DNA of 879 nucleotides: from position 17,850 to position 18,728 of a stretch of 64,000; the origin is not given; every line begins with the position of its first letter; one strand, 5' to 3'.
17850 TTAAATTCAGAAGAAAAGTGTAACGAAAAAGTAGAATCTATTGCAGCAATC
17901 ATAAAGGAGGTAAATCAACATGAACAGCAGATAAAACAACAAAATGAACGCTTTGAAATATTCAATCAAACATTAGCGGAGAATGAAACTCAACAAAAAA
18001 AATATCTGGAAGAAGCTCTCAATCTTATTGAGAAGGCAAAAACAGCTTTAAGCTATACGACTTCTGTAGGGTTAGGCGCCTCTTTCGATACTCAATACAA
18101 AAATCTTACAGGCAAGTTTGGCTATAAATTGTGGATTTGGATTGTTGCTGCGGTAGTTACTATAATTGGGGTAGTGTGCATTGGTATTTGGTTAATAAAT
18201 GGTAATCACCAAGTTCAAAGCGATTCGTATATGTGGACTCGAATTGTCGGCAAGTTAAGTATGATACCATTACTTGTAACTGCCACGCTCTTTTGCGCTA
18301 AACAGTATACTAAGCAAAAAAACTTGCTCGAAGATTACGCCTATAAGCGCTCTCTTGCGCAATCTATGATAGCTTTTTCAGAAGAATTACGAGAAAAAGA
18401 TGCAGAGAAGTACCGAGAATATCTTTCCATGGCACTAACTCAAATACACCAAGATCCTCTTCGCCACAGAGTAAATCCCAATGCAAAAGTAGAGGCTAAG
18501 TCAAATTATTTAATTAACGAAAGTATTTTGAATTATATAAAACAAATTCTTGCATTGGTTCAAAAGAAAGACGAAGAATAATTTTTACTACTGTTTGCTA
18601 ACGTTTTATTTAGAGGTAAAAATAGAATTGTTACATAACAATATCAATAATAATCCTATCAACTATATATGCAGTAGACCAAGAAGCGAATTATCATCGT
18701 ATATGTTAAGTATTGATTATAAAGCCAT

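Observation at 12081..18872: Repeat-bracketed two-gene cassette: a Type ISP restriction-modification enzyme coupled to an unknown coiled-coil 2-TM protein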

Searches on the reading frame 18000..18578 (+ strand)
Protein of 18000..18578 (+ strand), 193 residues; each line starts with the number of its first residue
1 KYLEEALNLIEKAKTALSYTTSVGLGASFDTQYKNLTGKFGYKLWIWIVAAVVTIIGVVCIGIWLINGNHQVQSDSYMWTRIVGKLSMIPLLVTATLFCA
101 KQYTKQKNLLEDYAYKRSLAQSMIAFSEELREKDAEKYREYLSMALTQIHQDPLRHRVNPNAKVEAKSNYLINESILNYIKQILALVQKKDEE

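Call 38: find_homologous_proteins(query=A4, max_evalue=0.001)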
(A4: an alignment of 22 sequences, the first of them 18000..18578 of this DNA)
Query A4 (22 sequences) (193 aa, profile of the alignment): 106 proteins with E <= 0.001 among 6489 candidates.
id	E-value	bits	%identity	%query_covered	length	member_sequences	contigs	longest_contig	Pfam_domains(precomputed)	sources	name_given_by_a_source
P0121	2.0e-78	281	40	85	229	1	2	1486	-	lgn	-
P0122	2.3e-78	280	41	81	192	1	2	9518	-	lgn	-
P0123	6.8e-78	279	46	96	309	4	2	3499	-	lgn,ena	-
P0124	1.0e-77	278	41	87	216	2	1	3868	-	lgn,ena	-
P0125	1.2e-77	278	44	96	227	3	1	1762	-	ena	-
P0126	2.1e-77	277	44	96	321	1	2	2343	-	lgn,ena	-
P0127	2.3e-77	277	41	83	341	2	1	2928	-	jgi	jgi:hypothetical protein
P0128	6.4e-77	276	44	97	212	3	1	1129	-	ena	-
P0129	7.2e-77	275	48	80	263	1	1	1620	-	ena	-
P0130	1.6e-75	271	41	97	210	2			-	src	-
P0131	7.1e-75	269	71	98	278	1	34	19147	-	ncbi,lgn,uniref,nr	ncbi:hypothetical protein [Bacteroides heparinolyticus]|uniref:hypothetical protein n=1 Tax=Prevotel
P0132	1.0e-74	268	42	93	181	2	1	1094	-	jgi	jgi:hypothetical protein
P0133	1.2e-73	265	58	98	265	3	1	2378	-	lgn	-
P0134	5.7e-73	263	41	96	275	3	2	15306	-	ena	-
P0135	9.4e-73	262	57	98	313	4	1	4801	-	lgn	-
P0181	7.0e-53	197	64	74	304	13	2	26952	PF13156.13,PF04471.19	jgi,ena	jgi:hypothetical protein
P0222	2.9e-29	120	57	39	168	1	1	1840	PF13538.13,PF13361.13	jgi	jgi:ATP-dependent exoDNAse (exonuclease V) beta subunit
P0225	4.3e-6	45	26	80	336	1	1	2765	-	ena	-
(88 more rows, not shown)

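Call 46: search_protein_representatives(alignment_id=A5)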
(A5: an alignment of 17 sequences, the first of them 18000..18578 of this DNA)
Query: 17 sequences, 189 profile positions. Proteins with E-value up to 0.001 (for the whole library): 3380; up to 1e-10: 1320; up to 1e-30: 356. The best 150 are listed.
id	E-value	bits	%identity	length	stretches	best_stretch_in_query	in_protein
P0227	1.7e-72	259.5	-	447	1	2-184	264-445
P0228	5.8e-72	257.7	-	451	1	3-182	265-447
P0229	4.8e-70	251.5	-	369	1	4-183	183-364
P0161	1.2e-69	250.2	-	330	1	2-185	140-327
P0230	3.9e-69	248.5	-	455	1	2-179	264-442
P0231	9.7e-69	247.2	-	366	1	3-187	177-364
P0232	1.5e-68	246.6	-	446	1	3-184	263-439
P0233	7.3e-68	244.4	-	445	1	3-188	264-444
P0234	1.1e-67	243.8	-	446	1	2-185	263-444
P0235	1.3e-66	240.3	-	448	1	2-184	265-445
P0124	1.3e-66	240.2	-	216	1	2-187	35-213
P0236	4.7e-66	238.5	-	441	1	2-186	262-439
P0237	4.4e-65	235.3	-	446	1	2-187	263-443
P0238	7.9e-64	231.2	-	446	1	2-182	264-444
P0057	2.0e-63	229.9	-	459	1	2-186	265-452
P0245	2.6e-59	216.5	-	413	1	6-179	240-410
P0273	2.6e-53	196.9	-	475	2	41-176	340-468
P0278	5.7e-53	195.8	-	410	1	4-180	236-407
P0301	7.0e-50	185.7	-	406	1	4-181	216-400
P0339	2.4e-45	170.9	-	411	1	2-168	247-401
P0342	5.6e-45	169.7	-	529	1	3-161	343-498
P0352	4.5e-43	163.5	-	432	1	3-183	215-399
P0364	2.0e-41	158.1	-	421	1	6-183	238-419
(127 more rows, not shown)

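Call 48: search_protein_families(library=pfam, proteins=[P0245, P0278, P0342, P0273, P0225, P0352, P0301, P0227, P0339, P0364], max_evalue=0.1)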
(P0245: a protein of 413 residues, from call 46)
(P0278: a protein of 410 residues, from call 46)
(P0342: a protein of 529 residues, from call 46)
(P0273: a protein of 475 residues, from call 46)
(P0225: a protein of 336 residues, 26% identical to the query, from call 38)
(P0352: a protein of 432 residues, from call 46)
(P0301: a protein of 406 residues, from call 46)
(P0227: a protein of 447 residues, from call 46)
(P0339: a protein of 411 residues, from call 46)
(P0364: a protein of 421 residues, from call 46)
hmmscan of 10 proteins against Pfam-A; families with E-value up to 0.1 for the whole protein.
P0245 (413 aa): 0 families

P0278 (410 aa): 3 families
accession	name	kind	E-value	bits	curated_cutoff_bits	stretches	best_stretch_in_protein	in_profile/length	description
PF14906.12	DUF4495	-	0.0073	15.9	25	1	165-230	26-90/319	Domain of unknown function (DUF4495)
PF07295.17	DUF1451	-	0.026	15.1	26.1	0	353-405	27-78/146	Zinc-ribbon containing domain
PF06648.16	AcMNPV_Ac75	-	0.036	14.5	24.4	1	165-210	52-97/122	Autographa californica nuclear polyhedrosis virus (AcMNPV), Ac75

P0342 (529 aa): 2 families
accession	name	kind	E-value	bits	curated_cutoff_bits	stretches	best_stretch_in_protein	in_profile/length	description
PF01442.23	Apolipoprotein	-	0.0034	17.6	90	1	224-357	55-185/190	Apolipoprotein A1/A4/E domain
PF21007.2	FBF1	-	0.077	12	45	0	160-236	128-205/524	Fas-binding factor 1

P0273 (475 aa): 1 family
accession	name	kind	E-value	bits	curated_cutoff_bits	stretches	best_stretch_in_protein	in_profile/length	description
PF05062.17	RICH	-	0.029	15.1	23.2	1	420-452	2-34/82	RICH domain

P0225 (336 aa): 14 families
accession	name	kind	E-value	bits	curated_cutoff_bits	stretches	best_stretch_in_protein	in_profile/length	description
PF20155.4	TMP_3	-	0.00086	19.5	41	1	33-125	5-94/192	Tape measure protein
PF00435.27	Spectrin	-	0.0012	19.7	29.9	1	17-92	22-98/105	Spectrin repeat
PF18595.6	Nuf2_DHR10-like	-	0.0026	18.2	28.4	1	32-117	5-90/117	Nuf2, DHR10-like domain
PF25007.1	DYH2-5-8_CC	-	0.0038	17.3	27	1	52-120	12-80/120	Dynein axonemal heavy chain 2/5/8 coiled-coil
PF04632.18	FUSC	-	0.0041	16.2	30.9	1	29-160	226-368/660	Fusaric acid resistance protein family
PF23991.1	DUF7310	-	0.0042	18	40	1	21-65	22-66/83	Coiled-coil region of unknown function (DUF7310)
PF06419.17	COG6_N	-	0.0042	17.7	27.4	0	23-87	27-88/114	Conserved oligomeric complex COG6, N-terminal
PF04108.17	ATG17_like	-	0.013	15.4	43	1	30-124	124-227/355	Autophagy protein ATG17-like domain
PF05168.19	HEPN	-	0.026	15.1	22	1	38-110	39-110/117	HEPN domain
PF10046.14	BLOC1_2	-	0.055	14.3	33.4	0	27-64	49-86/96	Biogenesis of lysosome-related organelles complex-1 subunit 2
PF14235.11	DUF4337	-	0.055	14.1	27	1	77-167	70-159/161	Domain of unknown function (DUF4337)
PF01008.23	IF-2B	-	0.068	12.8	22.4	1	28-107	25-103/280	Initiation factor 2 subunit family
PF05859.17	Mis12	-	0.073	13.2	25.7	0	28-95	142-209/231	Mis12 protein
PF06160.17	EzrA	-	0.096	11.4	39.6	0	26-124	44-141/557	Septation ring formation regulator, EzrA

P0352 (432 aa): 1 family
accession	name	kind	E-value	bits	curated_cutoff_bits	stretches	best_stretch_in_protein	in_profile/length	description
PF00435.27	Spectrin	-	0.0015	19.4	29.9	1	117-189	26-98/105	Spectrin repeat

P0301 (406 aa): 1 family
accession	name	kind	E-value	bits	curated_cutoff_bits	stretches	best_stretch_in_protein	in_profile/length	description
PF17537.7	DUF5455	-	0.059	14.3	25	0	262-317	37-91/102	Family of unknown function (DUF5455)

P0227 (447 aa): 3 families
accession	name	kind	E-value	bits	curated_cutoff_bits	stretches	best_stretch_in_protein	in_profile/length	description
PF13942.11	Lipoprotein_20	-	0.016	15.6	27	1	75-156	73-155/175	YfhG lipoprotein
PF06687.17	SUR7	-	0.023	14.8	29.6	1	291-386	91-187/201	SUR7/PalI family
PF20312.3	DUF6608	-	0.03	14.7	24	1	299-380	2-79/131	Family of unknown function (DUF6608)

P0339 (411 aa): 4 families
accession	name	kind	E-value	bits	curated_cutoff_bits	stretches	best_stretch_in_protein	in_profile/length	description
PF06687.17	SUR7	-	0.011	15.9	29.6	1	289-361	113-187/201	SUR7/PalI family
PF03036.21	Perilipin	-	0.024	14.2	33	1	101-262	212-372/403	Perilipin family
PF10779.14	XhlA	-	0.073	13.7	34.7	0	203-242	7-46/67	Haemolysin XhlA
PF06419.17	COG6_N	-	0.074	13.6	27.4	0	210-260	36-86/114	Conserved oligomeric complex COG6, N-terminal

P0364 (421 aa): 1 family
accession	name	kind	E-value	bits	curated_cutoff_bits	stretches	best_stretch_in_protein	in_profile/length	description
PF10186.14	ATG14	-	0.0011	18.6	33.2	1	108-286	31-191/347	Vacuolar sorting 38 and autophagy-related subunit 14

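Call 63: find_related_loci(query=A5, collection=metagenome_contigs, flank=9000)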
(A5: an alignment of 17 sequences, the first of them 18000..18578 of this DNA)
Query A5 (193 aa) in metagenome_contigs; peptide patterns used: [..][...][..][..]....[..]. (x = any residue, [..] = any of these).
221 stretches matched a pattern; 151 encode a relative of the query (tblastn E <= 1e-3); the best 80 are kept; 80 distinct loci.
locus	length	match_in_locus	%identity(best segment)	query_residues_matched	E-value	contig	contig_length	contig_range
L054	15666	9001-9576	71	1-190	5e-90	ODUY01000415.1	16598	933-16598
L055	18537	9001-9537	66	2-181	6e-75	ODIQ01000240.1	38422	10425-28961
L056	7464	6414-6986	56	1-189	4e-73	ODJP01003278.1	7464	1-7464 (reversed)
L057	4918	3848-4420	57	1-189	2e-72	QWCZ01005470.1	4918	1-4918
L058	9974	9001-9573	58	1-189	3e-72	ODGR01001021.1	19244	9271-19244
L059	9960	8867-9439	57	1-189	5e-72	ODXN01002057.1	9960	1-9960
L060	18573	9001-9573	55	1-189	2e-71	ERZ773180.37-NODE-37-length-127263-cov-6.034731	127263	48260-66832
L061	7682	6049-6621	57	1-189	2e-71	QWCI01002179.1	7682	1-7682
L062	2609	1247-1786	61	1-181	7e-72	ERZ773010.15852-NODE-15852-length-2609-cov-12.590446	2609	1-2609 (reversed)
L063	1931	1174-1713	60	1-181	7e-73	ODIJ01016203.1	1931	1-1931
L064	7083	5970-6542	58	1-189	9e-71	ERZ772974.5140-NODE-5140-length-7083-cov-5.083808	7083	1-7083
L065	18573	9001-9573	55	1-189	2e-68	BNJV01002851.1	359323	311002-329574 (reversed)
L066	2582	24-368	72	76-190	4e-57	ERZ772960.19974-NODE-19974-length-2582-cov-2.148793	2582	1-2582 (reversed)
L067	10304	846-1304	53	3-157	1e-50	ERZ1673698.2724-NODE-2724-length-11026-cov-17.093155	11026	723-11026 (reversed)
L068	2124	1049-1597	44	1-188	5e-49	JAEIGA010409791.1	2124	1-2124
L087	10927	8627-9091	48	1-157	5e-44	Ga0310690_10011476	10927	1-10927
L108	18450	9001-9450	44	3-157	1e-40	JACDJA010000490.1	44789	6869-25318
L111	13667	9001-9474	44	3-164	5e-40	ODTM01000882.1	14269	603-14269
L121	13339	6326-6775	43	3-157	4e-38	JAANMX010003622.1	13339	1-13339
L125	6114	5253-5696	40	5-157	9e-38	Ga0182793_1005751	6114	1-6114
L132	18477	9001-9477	41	2-165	1e-36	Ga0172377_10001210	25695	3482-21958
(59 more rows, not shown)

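Call 64: find_related_loci(query=A5, collection=viral_contigs, flank=9000)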
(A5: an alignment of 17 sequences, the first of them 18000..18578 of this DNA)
Query A5 (193 aa) in viral_contigs; peptide patterns used: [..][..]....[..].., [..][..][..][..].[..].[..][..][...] (x = any residue, [..] = any of these).
81 stretches matched a pattern; 29 encode a relative of the query (tblastn E <= 1e-3); 29 distinct loci.
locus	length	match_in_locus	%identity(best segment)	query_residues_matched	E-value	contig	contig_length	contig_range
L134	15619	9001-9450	32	8-154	2e-22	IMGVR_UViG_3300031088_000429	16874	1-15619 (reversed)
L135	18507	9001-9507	30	23-193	5e-15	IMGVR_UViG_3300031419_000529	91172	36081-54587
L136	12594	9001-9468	24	5-155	7e-12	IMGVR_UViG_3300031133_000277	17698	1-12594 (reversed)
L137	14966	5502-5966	28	2-155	2e-11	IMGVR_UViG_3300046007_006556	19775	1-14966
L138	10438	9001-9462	27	1-155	3e-11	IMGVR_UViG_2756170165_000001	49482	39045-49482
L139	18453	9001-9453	26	6-155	9e-11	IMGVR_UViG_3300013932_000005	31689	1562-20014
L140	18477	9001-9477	26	4-162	4e-10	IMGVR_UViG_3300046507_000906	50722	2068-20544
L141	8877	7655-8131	26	4-162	4e-10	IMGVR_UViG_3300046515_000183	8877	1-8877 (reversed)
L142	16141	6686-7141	28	5-155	3e-10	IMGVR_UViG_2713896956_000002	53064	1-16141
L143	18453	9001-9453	28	5-155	4e-10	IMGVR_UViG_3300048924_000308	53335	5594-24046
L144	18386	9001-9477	26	4-162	5e-10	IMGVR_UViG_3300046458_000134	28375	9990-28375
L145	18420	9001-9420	25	4-155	6e-10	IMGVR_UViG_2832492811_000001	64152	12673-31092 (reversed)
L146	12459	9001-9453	28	6-155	2e-9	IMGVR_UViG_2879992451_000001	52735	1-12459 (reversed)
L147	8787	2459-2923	26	2-155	4e-9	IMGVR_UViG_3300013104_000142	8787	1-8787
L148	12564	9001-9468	25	1-155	5e-9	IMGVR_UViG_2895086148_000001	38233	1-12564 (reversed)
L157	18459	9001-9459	24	4-155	5e-7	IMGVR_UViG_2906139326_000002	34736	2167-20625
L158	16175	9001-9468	23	1-164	7e-7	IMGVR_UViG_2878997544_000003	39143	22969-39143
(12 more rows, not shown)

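Call 75: search_protein_families(library=padloc, proteins=[L157:8281-9669:+, L139:8275-9669:+, L137:4860-6164:+, L140:8356-9651:+, L134:8245-9603:+, L135:8137-9513:+, L158:8239-9531:+, L111:8215-9552:+], max_evalue=0.01)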
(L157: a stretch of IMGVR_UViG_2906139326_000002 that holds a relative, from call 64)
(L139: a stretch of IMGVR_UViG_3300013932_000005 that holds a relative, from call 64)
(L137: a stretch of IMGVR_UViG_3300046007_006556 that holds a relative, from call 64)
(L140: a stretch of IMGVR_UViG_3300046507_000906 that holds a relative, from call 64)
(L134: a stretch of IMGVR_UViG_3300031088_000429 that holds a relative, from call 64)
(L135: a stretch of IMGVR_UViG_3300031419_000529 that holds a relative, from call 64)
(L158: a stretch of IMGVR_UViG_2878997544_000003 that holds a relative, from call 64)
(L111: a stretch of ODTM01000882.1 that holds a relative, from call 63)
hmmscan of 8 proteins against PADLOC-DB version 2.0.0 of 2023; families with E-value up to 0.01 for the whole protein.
L157:8281-9669:+ (463 aa): 1 family
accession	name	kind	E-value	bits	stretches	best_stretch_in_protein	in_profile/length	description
PDLC00550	JetC2|JetC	-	6.9e-05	18.7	1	125-256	731-865/1355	DUF3584 domain; MukB-like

L139:8275-9669:+ (465 aa): 2 families
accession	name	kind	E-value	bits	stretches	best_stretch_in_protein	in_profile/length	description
PDLC04663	PDC-M46B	-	2.3e-05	21.6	1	139-266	270-396/483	-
PDLC00599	ZorA1|ZorA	-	0.0024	14.7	1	134-275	479-620/631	MotA/ExbB/TolQ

L137:4860-6164:+ (435 aa): 1 family
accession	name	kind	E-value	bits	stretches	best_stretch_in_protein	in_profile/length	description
PDLC04976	PDC-S26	-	0.0077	13.4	0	145-193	214-262/451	-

L140:8356-9651:+ (432 aa): 9 families
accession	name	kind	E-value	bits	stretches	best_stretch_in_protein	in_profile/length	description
PDLC03864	LmuB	-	8.8e-05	19.2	1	110-204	259-352/657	-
PDLC02668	DndD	-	0.0012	16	1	107-250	350-494/659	DndD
PDLC03863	LmuB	-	0.0019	14.9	1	98-212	179-286/610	-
PDLC03859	LmuB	-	0.0031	14.8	1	63-227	363-473/611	-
PDLC03868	LmuB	-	0.0051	13.1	1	121-233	299-411/1035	-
PDLC00006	DruC1|DruC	-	0.0052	13.3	1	124-215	187-327/626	Unknown function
PDLC00551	JetC2|JetC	-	0.0053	12.6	1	120-218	827-926/1365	DUF3584 domain; MukB-like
PDLC00518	JetC1|JetC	-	0.0077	12.1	1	105-229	291-410/1112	DUF3584 domain; MukB-like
PDLC01663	Cas12c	-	0.0096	11.9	0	58-227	357-511/1165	CAS-V-C; effector__SPE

L134:8245-9603:+ (453 aa): 1 family
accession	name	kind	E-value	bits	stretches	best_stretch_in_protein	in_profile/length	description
PDLC00006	DruC1|DruC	-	0.00021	17.9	1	84-266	150-327/626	Unknown function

L135:8137-9513:+ (459 aa): 10 families
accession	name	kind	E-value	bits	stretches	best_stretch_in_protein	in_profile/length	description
PDLC03868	LmuB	-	1.3e-05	21.7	1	98-286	261-454/1035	-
PDLC00581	JetC3|JetC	-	0.00012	18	1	61-282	341-567/1473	DUF3584 domain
PDLC03859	LmuB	-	0.00016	19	1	5-296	247-496/611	-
PDLC00519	JetC1|JetC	-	0.00018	17.9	1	99-271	640-813/1097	DUF3584 domain; MukB-like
PDLC00517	JetC1|JetC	-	0.00023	17.6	1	145-285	627-762/1119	DUF3584 domain; MukB-like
PDLC00006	DruC1|DruC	-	0.00073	16.1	1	134-291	175-331/626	Unknown function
PDLC00582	JetC3|JetC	-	0.0014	14.5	1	90-276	782-967/1472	DUF3584 domain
PDLC00518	JetC1|JetC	-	0.0022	13.9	1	148-285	621-761/1112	DUF3584 domain; MukB-like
PDLC00553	JetC2|JetC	-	0.005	12.8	1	155-286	847-978/1361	DUF3584 domain; MukB-like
PDLC03861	LmuB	-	0.0082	12.1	0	131-280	549-697/1213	-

L158:8239-9531:+ (431 aa): 0 families

L111:8215-9552:+ (446 aa): 3 families
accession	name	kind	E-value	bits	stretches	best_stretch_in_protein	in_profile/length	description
PDLC00519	JetC1|JetC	-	0.00011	18.6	1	38-301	224-476/1097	DUF3584 domain; MukB-like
PDLC00553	JetC2|JetC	-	0.0022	14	1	142-284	1007-1151/1361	DUF3584 domain; MukB-like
PDLC00647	ZorA3|ZorA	-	0.0051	13.3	1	155-290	313-445/780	MotA/ExbB/TolQ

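Call 86: search_protein_families(library=pfam, proteins=[L132:4289-8197:+, L108:3-4895:+, L125:736-3240:+, L125:3244-4446:+, L121:2422-4332:+, L121:7992-11444:+, L067:4176-6938:+, L087:4025-5701:+], max_evalue=0.0001)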
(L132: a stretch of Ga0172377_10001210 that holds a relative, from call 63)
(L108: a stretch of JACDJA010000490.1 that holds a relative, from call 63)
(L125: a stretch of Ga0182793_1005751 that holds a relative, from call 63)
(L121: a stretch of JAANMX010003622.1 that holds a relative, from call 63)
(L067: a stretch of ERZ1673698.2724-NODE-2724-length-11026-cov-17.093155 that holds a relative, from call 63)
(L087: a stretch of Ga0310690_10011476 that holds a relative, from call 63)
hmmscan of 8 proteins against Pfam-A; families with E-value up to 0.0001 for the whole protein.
L132:4289-8197:+ (1303 aa): 5 families
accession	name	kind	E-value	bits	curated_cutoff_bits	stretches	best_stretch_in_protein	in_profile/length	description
PF07669.17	Eco57I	-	4.1e-39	134.8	25.3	1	598-796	1-171/171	Eco57I restriction-modification methylase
PF20473.4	MmeI_Mtase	-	7.5e-16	58.5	27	1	528-704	7-161/259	MmeI, DNA-methyltransferase domain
PF02384.22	N6_Mtase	-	1.5e-08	34.8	20.4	1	541-707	47-152/311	N-6 DNA Methylase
PF12950.13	TaqI_C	-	1.5e-05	25.7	26.5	0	921-1084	2-118/118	TaqI-like C-terminal specificity domain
PF20465.4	MmeI_hel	-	2e-05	25.7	27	0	297-374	4-75/75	MmeI, helicase spacer domain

L108:3-4895:+ (1631 aa): 7 families
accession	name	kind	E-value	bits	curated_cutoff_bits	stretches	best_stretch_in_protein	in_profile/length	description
PF17973.7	bMG10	-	1.4e-32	113.1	26.2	1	1493-1617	2-131/131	Bacterial Alpha-2-macroglobulin MG10 domain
PF01835.25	MG2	-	8.6e-18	64.9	32.8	1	35-118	4-84/96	MG2 domain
PF00207.28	A2M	-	5e-17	62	21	1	868-952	1-86/92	Alpha-2-macroglobulin family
PF13715.12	CarbopepD_reg_2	-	7.9e-15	55.1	32.2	1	650-726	3-88/88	CarboxypepD_reg-like domain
PF13620.12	CarboxypepD_reg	-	5e-13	49.7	32.3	1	647-707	1-70/82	Carboxypeptidase regulatory-like domain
PF07715.20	Plug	-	9.8e-12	45.8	23.9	1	743-844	22-107/107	TonB-dependent Receptor Plug Domain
PF15976.11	CooC_C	-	1.3e-05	25.6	29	0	645-693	16-62/93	CS1-pili formation C-terminal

L125:736-3240:+ (835 aa): 2 families
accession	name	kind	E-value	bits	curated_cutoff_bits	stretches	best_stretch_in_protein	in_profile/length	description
PF00145.23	DNA_methylase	-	1.6e-38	133.4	22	1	6-383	2-323/324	C-5 cytosine-specific DNA methylase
PF07669.17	Eco57I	-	1.9e-13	51.3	25.3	1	517-623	51-169/171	Eco57I restriction-modification methylase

L125:3244-4446:+ (401 aa): 0 families

L121:2422-4332:+ (637 aa): 2 families
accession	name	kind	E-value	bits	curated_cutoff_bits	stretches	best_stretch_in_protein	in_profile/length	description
PF13749.12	HATPase_c_4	-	1.4e-14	54.3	26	1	324-406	2-86/89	Putative ATP-dependent DNA helicase recG C-terminal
PF04326.19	SLFN_AlbA_2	-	1.7e-10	41.9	25.3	1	19-143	4-117/118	Schlafen, AlbA_2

L121:7992-11444:+ (1151 aa): 8 families
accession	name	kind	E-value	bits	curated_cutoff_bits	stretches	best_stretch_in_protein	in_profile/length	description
PF04851.21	ResIII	-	1e-39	136.6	22.5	1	362-526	3-163/164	Type III restriction enzyme, res subunit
PF08463.15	EcoEI_R_C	-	4.9e-25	89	24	1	999-1145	1-159/163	EcoEI R protein C-terminal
PF18766.7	SWI2_SNF2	-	1.1e-16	61.6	26.7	1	366-561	1-187/221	SWI2/SNF2 ATPase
PF00270.35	DEAD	-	4.5e-11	43.2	26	1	389-529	13-164/167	DEAD/DEAH box helicase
PF13643.11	DUF4145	-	2.1e-07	31.3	23.1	1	22-109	3-84/88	Domain of unknown function (DUF4145)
PF00271.37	Helicase_C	-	5.9e-06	26.9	23.5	1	642-745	13-108/110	Helicase conserved C-terminal domain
PF04313.20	HSDR_N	-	5.9e-05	23.4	25.1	0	260-323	127-193/198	Type I restriction enzyme R protein N terminus (HSDR_N)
PF13872.12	AAA_34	-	9.8e-05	21.8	27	0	367-501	40-186/306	P-loop containing NTP hydrolase pore-1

L067:4176-6938:+ (921 aa): 1 family
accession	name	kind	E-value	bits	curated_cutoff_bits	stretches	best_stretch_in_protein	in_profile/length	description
PF10593.14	Z1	-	8.8e-82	274.5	25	1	407-649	1-227/228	Z1 domain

L087:4025-5701:+ (559 aa): 1 family
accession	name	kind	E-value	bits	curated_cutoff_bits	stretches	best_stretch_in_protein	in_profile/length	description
PF00899.27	ThiF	-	4.9e-13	49.2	28.1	1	333-464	16-136/238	ThiF family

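Call 94: search_protein_families(library=pfam, proteins=[L111:5684-7051:+], max_evalue=0.001)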
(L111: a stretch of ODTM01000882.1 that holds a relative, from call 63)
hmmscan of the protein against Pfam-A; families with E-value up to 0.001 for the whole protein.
L111:5684-7051:+ (456 aa): 1 family
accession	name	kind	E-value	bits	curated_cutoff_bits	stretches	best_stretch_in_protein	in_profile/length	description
PF02661.23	Fic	-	4e-21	76.1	24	1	94-209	1-93/93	Fic/DOC family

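Call 95: search_protein_families(library=phrogs, proteins=[L157:8281-9669:+, L134:8245-9603:+, L135:8137-9513:+, L140:8356-9651:+], max_evalue=0.001)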
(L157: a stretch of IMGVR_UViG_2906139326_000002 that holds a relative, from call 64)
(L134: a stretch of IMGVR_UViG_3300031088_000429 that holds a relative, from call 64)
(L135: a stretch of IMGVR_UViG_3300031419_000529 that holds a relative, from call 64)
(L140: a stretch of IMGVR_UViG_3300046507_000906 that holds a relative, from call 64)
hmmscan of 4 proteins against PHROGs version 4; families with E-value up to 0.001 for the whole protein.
L157:8281-9669:+ (463 aa): 3 families
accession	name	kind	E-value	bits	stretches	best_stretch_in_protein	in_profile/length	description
phrog_34659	-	unknown function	1.1e-84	286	1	99-427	97-404/433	-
phrog_30912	-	unknown function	2.1e-15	57.5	1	180-407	166-394/426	-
phrog_788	-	tail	0.00038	21.3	1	148-275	151-273/297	tail protein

L134:8245-9603:+ (453 aa): 1 family
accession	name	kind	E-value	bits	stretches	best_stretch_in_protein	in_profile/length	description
phrog_34659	-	unknown function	6.1e-07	29.7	1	157-426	122-386/433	-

L135:8137-9513:+ (459 aa): 1 family
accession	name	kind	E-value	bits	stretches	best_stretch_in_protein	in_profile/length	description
phrog_1272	-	tail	5.1e-08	32.1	1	100-284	36-235/1606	tail length tape measure protein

L140:8356-9651:+ (432 aa): 2 families
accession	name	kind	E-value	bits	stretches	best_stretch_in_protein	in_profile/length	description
phrog_34659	-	unknown function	1.3e-68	233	1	38-395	37-397/433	-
phrog_30912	-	unknown function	9.1e-13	48.8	1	128-413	148-424/426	-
